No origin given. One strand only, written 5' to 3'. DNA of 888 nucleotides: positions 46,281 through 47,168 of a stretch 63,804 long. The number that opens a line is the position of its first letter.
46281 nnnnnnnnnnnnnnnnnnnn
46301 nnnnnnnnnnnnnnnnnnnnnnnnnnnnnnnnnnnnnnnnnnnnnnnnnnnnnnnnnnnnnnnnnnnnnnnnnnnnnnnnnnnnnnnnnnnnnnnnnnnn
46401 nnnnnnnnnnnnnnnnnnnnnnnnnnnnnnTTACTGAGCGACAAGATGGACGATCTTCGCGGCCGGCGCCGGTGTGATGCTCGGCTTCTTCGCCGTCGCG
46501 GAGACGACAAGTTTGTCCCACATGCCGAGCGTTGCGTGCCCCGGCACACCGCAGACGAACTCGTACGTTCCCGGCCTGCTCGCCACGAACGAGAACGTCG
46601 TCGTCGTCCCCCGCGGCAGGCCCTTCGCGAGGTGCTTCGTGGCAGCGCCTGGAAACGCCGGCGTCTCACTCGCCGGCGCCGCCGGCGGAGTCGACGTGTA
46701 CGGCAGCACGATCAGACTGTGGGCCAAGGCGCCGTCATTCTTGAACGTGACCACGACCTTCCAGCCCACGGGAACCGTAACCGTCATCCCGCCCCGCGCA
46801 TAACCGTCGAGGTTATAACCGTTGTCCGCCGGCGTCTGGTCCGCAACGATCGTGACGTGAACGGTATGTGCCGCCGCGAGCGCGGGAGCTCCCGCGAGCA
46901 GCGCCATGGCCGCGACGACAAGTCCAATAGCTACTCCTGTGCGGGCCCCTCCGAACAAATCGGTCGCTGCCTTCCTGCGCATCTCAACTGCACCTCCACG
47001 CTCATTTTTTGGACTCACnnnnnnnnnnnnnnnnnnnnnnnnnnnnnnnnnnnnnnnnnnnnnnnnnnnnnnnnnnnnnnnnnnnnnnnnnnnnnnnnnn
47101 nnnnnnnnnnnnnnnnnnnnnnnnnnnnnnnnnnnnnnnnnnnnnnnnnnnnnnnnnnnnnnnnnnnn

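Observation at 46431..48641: Operon encoding an unknown protein, an atypical Rieske protein, a Cys-less cupredoxin and a rusticyanin/sulfocyanin-like blue-copper protein, with no cytochrome b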

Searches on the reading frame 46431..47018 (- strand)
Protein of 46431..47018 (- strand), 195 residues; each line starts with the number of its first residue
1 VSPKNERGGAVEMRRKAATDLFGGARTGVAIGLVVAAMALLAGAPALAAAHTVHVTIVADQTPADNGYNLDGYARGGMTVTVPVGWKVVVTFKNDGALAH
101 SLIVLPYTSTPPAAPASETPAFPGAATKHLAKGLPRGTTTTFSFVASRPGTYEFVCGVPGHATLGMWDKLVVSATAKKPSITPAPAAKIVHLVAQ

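Call 3: search_protein_families(library=pfam, proteins=[window:46431-47018:-], max_evalue=1)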
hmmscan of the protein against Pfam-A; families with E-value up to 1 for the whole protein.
window:46431-47018:- (195 aa): 4 families
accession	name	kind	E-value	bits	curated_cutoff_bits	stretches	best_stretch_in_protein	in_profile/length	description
PF06525.17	SoxE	-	1.1e-20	74.1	21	1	48-179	10-145/149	Sulfocyanin (SoxE) domain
PF13473.12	Cupredoxin_1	-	1.5e-05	25.4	27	1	38-160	8-96/104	Cupredoxin-like domain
PF00127.26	Copper-bind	-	0.0017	19.2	21.2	1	136-172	66-98/99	Copper binding proteins, plastocyanin/azurin family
PF07731.20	Cu-oxidase_2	-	0.011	15.9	20.4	1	134-173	95-134/137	Multicopper oxidase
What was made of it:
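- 46431..46982 (-): SoxE-family type-1 (blue) copper protein, 183 aa, with a signal or anchor sequence. Ligands are His88, Cys144, His149 and Met154. PF06525 at 74.1 bits (call 3).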

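Call 4: search_protein_families(library=ncbifam, proteins=[window:46431-47018:-], max_evalue=1)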
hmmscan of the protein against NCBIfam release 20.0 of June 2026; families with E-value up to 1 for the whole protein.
window:46431-47018:- (195 aa): 6 families
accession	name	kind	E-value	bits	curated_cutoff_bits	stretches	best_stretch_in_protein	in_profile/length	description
TIGR03094.1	sulfo_cyanin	equivalog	4.3e-19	68.7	168.4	1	50-181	57-193/195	sulfocyanin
TIGR03095.1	rusti_cyanin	equivalog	4.6e-07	30.1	146.7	1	75-172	49-147/148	rusticyanin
NF051440.1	CuResCopIPSEAE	equivalog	0.0069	16.2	280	1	137-173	143-179/180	copper-resistant cuproprotein CopI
TIGR02376.1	Cu_nitrite_red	equivalog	0.012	15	296.3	1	136-172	104-144/326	copper-containing nitrite reductase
TIGR02656.1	cyanin_plasto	equivalog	0.097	13.1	87.85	1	127-172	55-98/99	plastocyanin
TIGR03931.1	T7SS_Rv3446c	hypoth_equivalog_domain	0.14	12.4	47.6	1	27-92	7-81/194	type VII secretion-associated protein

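Call 19: search_solved_structures(query=window:46431-47018:-, max_evalue=1, show_alignments=3)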
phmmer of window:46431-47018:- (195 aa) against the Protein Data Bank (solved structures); distinct sequences matched with E-value up to 1: 24.
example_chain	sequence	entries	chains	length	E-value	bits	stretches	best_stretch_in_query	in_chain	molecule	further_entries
6tfd_A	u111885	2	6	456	3.3e-08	37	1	136-173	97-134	Copper-containing nitrite reductase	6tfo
2dv6_A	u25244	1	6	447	4.3e-07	33.4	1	136-171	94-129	Nitrite reductase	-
1a8z_A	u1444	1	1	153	5.2e-07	33.1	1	44-172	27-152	RUSTICYANIN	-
6kol_A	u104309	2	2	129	6.7e-07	32.7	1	77-171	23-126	Blue (Type 1) copper domain protein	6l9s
1rcy_A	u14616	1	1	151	3.1e-06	30.6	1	46-172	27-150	RUSTICYANIN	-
1a3z_A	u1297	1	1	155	3.3e-06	30.5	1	46-172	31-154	RUSTICYANIN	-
1cur_A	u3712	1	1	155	3.4e-06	30.4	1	44-172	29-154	CU(I) RUSTICYANIN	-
2cak_A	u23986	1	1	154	3.6e-06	30.4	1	43-172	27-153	RUSTICYANIN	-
1gy2_A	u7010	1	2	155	7e-06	29.4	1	44-172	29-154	RUSTICYANIN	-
1gy1_A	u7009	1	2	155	7.4e-06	29.3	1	44-172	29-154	RUSTICYANIN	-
1e30_A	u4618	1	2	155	1.2e-05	28.7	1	44-172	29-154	RUSTICYANIN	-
2cal_A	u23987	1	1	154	7.4e-05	26.1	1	44-172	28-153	RUSTICYANIN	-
2aan_A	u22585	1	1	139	0.0002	24.7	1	79-172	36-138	auracyanin A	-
1ws7_A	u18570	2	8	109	0.00096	22.5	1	141-170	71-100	Mavicyanin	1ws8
3wia_A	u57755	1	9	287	0.048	16.9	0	118-172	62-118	Nitrite reductase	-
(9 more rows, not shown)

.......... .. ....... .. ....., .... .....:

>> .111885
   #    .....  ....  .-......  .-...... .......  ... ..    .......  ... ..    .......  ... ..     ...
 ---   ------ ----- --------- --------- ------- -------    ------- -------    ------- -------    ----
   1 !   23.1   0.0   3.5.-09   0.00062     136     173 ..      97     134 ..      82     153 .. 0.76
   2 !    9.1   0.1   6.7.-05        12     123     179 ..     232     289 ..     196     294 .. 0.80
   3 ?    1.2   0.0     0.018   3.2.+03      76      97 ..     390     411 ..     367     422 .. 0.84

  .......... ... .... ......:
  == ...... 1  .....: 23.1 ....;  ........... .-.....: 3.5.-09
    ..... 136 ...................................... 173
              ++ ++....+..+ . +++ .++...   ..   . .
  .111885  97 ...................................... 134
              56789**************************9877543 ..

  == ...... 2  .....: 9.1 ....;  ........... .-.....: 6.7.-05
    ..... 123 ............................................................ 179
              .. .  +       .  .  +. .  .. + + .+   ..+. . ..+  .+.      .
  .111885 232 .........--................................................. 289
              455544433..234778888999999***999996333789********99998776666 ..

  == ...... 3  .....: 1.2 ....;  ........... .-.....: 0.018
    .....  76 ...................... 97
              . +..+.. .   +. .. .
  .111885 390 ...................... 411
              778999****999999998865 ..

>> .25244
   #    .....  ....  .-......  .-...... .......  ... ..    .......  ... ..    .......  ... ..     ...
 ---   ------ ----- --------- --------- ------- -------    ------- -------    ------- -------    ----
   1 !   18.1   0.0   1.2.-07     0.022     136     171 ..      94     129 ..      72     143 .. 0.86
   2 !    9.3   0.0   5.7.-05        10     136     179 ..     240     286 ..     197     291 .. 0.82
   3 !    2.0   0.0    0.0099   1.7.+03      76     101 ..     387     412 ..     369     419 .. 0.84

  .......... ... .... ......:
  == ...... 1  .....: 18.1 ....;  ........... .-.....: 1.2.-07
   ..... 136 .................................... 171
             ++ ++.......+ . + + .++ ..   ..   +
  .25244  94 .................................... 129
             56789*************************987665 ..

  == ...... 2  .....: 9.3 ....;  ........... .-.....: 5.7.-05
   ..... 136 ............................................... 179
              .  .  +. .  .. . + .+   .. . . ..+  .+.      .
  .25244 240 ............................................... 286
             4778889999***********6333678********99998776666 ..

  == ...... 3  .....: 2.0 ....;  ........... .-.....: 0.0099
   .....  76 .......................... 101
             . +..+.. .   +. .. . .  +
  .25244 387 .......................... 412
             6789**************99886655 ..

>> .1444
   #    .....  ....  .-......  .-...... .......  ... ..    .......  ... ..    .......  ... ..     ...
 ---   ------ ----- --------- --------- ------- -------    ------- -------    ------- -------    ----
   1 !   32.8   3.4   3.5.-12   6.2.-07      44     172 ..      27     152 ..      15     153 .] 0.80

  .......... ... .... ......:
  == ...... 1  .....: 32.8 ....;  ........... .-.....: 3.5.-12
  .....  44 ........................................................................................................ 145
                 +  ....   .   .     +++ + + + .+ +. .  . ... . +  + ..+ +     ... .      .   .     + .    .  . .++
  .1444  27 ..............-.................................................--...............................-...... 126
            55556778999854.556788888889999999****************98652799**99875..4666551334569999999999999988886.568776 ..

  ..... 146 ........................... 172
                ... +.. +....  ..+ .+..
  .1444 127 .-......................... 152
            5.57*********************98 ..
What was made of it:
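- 46431..46982 (-): Rusticyanin and auracyanin matches in the PDB (call 19).
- Closest known: Rusticyanin. Same: The Cys-x4-His-x4-Met loop and the upstream His align (call 19).
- Checked: The upstream His (ALAHSL) aligns with rusticyanin His85 (call 19).
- The Cys/His/Met spacing is the same as in rusticyanin, and the protein belongs to the SoxE family (calls 3, 19).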

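Call 56: search_protein_representatives(protein=window:46431-47018:-)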
Query: 195 residues. Proteins with E-value up to 0.001 (for the whole library): 1206; up to 1e-10: 468; up to 1e-30: 11. The best 150 are listed.
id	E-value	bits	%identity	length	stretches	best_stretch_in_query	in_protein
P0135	2.2e-55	203.9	44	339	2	49-177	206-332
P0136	2.3e-50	187.5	57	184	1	25-190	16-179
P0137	1.0e-48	182.2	45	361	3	14-187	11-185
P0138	2.3e-43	164.7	53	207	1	20-191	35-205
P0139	7.3e-40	153.3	50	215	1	3-193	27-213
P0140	1.7e-35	139.1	36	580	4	72-185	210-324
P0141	6.6e-34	133.9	56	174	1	66-189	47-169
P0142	3.4e-32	128.3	48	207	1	29-183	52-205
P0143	6.1e-32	127.5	56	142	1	21-153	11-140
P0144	2.6e-31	125.4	47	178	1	51-181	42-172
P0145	8.8e-31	123.7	46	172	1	47-180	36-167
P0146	2.2e-30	122.4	57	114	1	78-189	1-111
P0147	4.3e-30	121.4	45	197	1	17-183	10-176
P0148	4.5e-30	121.4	43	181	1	49-182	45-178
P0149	5.0e-30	121.2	54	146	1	37-167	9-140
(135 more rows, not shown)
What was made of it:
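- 46431..46982 (-): 1206 clusters of relatives (call 56).
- The SoxE-like family is very broad, with 1206 clusters (call 56).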
